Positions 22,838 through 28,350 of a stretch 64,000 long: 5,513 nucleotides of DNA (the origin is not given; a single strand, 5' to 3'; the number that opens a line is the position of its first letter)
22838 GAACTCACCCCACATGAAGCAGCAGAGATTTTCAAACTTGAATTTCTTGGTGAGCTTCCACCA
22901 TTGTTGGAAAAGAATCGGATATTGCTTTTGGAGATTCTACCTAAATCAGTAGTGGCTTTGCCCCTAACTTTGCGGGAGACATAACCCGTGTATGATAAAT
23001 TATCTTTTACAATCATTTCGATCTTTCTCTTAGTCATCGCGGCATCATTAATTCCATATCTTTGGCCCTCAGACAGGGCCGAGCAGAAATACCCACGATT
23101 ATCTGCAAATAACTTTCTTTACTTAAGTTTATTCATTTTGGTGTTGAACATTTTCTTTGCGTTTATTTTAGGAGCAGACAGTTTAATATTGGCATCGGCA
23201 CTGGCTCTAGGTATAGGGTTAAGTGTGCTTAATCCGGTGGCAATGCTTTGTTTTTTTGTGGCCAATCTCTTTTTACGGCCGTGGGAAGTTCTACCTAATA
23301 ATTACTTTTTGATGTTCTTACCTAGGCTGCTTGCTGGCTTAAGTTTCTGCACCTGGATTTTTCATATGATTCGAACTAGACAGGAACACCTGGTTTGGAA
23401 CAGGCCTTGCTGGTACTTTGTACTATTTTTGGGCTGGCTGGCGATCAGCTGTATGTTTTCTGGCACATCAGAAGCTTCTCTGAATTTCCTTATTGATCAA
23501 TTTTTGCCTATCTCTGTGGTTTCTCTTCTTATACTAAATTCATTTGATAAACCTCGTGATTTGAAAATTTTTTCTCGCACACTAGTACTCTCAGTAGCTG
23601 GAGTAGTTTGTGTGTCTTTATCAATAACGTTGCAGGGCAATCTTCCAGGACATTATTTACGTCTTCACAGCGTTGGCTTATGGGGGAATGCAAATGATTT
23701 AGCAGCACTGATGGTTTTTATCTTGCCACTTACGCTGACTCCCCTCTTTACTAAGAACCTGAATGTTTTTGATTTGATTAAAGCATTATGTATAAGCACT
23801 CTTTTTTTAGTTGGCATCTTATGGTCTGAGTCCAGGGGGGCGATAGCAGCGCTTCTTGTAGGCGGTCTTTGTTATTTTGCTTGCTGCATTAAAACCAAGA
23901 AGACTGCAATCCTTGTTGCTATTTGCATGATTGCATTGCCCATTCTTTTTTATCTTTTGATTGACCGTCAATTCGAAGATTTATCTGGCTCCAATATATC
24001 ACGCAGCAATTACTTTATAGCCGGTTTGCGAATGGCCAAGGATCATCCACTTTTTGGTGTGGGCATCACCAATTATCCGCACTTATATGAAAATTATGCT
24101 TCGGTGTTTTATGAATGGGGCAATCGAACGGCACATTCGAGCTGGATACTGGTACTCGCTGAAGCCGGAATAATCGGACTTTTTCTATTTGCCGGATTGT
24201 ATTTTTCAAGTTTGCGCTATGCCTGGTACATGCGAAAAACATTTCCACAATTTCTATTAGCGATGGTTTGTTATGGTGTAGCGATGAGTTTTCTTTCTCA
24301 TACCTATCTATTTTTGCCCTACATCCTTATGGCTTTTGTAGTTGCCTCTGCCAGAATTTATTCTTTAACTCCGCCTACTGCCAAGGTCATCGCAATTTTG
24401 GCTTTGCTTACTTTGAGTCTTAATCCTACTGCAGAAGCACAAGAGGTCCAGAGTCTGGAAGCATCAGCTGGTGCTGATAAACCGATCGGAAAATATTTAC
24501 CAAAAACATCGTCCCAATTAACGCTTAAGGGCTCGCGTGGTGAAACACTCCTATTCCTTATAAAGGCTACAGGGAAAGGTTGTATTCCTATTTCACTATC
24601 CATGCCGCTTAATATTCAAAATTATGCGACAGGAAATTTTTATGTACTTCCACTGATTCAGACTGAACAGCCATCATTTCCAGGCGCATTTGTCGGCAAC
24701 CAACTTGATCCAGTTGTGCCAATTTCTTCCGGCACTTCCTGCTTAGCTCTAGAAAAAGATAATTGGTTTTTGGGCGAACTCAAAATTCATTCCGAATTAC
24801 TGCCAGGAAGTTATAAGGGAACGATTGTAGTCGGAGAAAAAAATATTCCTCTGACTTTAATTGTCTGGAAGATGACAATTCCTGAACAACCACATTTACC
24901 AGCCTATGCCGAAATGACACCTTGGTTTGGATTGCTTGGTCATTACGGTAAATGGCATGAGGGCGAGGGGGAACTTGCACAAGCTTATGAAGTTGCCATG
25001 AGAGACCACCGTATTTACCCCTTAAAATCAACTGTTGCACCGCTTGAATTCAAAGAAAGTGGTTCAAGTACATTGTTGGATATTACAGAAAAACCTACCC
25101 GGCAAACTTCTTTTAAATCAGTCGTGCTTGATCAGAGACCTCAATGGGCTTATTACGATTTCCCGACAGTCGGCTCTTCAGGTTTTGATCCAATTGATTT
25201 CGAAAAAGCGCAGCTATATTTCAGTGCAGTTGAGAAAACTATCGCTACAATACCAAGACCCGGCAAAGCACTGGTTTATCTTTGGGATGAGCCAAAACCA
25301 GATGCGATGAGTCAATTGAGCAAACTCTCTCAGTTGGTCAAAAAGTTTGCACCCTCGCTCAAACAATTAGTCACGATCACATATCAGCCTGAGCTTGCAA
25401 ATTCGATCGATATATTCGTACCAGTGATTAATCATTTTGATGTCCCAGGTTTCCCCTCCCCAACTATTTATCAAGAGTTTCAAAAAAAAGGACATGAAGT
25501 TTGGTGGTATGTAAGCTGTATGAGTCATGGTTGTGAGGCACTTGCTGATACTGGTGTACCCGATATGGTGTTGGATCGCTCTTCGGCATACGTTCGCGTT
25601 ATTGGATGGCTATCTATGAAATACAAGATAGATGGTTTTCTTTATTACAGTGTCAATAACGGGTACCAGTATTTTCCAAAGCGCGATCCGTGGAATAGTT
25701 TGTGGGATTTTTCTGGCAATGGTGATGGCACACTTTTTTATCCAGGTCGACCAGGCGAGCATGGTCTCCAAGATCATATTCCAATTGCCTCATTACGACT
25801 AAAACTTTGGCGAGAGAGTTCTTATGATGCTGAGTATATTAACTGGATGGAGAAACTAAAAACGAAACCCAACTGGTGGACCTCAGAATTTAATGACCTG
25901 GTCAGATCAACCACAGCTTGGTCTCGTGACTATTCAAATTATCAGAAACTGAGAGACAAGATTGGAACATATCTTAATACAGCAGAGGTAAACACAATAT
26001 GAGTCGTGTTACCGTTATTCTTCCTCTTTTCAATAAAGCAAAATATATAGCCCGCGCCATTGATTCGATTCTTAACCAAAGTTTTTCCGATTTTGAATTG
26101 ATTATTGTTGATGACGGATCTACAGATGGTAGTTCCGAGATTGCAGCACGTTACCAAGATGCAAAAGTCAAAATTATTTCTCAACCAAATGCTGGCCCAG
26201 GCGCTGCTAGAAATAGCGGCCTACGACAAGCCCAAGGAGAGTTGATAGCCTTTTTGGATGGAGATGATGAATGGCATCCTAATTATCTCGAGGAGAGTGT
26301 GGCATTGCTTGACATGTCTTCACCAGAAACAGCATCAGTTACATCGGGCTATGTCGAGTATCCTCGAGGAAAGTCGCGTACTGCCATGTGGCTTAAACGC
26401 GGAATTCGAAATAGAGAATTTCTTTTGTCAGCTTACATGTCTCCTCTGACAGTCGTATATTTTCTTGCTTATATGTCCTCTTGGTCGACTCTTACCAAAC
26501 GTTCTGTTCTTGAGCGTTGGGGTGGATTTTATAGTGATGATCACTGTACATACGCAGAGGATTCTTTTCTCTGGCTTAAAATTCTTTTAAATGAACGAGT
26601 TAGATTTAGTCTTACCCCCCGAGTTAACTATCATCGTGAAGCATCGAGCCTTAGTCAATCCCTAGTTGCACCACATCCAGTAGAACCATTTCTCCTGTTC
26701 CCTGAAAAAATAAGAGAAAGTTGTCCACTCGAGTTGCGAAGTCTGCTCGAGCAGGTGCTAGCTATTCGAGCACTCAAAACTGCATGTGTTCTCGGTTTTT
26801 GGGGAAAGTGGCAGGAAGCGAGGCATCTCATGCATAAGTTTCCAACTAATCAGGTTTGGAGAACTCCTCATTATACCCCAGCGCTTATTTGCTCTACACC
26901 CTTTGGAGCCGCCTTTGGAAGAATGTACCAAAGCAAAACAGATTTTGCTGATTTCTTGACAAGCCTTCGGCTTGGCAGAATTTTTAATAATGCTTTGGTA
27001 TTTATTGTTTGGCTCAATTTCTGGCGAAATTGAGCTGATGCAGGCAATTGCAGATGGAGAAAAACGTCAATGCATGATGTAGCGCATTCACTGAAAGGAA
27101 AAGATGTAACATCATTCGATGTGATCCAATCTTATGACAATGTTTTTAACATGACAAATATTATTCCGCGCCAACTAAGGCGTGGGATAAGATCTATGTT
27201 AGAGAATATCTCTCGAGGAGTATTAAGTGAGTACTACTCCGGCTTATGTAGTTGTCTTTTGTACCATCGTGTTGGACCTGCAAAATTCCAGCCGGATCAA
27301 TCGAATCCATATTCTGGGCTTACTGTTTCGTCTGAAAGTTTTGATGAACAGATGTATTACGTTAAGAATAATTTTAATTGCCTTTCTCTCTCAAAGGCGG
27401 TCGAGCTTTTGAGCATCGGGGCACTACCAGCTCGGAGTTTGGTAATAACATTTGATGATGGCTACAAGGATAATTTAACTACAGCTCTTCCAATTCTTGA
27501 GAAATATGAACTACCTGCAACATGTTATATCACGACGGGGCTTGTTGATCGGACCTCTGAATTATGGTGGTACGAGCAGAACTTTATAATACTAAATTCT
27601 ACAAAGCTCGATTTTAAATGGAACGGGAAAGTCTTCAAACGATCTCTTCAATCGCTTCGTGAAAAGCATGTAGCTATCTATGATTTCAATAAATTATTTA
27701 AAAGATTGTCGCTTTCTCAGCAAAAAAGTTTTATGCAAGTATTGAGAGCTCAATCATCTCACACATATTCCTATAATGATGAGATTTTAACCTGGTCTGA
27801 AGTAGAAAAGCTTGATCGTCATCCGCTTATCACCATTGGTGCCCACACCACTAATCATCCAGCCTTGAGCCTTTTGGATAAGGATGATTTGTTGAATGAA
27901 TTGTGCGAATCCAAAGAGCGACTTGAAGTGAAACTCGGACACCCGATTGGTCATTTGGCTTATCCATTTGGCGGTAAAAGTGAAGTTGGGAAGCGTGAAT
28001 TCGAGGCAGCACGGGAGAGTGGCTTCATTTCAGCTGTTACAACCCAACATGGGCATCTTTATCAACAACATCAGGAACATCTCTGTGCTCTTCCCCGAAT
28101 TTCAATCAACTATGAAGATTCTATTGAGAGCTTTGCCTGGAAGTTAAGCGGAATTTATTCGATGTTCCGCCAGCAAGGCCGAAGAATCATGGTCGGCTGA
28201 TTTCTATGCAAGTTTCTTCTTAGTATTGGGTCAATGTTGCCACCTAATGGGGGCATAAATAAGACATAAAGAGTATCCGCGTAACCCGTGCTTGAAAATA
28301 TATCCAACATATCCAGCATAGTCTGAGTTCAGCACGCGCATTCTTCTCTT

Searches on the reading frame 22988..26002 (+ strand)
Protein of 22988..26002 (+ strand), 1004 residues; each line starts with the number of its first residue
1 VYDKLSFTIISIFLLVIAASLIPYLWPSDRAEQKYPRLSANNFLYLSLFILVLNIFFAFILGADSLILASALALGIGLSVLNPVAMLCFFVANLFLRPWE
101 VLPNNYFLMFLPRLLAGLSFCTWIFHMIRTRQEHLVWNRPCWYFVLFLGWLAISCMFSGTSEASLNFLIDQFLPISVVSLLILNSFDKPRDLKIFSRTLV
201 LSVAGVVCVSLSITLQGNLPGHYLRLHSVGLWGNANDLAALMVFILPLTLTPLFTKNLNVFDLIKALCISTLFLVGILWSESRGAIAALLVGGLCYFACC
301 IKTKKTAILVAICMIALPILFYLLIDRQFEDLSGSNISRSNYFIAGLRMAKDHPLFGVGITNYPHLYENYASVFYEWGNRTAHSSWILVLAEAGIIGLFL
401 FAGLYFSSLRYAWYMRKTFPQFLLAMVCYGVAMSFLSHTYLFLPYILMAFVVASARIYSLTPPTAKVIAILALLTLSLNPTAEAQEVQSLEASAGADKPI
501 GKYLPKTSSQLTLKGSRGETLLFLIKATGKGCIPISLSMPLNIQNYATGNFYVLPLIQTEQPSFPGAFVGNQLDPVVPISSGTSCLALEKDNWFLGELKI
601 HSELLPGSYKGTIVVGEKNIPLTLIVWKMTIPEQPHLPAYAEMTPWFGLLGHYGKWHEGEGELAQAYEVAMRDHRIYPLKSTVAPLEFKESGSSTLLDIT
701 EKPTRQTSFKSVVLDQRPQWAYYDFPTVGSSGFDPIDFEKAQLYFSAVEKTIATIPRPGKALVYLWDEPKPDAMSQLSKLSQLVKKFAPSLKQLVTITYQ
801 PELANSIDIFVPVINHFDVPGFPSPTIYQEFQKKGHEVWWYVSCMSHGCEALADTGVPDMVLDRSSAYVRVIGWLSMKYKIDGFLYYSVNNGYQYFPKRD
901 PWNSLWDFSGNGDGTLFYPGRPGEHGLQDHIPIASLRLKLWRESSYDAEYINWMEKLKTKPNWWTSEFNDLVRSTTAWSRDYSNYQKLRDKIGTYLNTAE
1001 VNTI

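Call 54: search_protein_families(library=pfam, proteins=[window:22988-26002:+], max_evalue=0.00001)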
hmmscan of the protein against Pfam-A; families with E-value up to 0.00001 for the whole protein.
window:22988-26002:+ (1004 aa): 2 families
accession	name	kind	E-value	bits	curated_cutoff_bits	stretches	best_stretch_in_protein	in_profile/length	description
PF04932.20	Wzy_C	-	5.2e-21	75.4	31.7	1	272-402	5-149/149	O-Antigen ligase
PF13320.12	GH123_cat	-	3.4e-12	46.8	23.1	1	760-953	154-323/324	Glycoside hydrolase 123, catalytic domain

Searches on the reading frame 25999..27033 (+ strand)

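Call 54: search_protein_families(library=pfam, proteins=[window:25999-27033:+], max_evalue=0.00001)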
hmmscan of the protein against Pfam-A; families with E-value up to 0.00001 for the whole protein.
window:25999-27033:+ (344 aa): 3 families
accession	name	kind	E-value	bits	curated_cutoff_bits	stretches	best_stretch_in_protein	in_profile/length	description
PF00535.33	Glycos_transf_2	-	2e-35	122.6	23.3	1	5-128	1-127/168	Glycosyl transferase family 2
PF13641.12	Glyco_tranf_2_3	-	5.5e-18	66.3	27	1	3-199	2-198/230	Glycosyltransferase like family 2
PF10111.15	Glyco_tranf_2_2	-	8.4e-17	62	27.3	1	5-219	1-223/276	Glycosyltransferase like family 2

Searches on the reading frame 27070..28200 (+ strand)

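Call 54: search_protein_families(library=pfam, proteins=[window:27070-28200:+], max_evalue=0.00001)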
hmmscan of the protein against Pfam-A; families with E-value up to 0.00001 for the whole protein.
window:27070-28200:+ (376 aa): 1 family
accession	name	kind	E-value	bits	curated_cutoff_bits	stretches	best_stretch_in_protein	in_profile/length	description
PF01522.26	Polysacc_deac_1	-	7.8e-20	71.5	23.1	1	120-305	5-110/124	Polysaccharide deacetylase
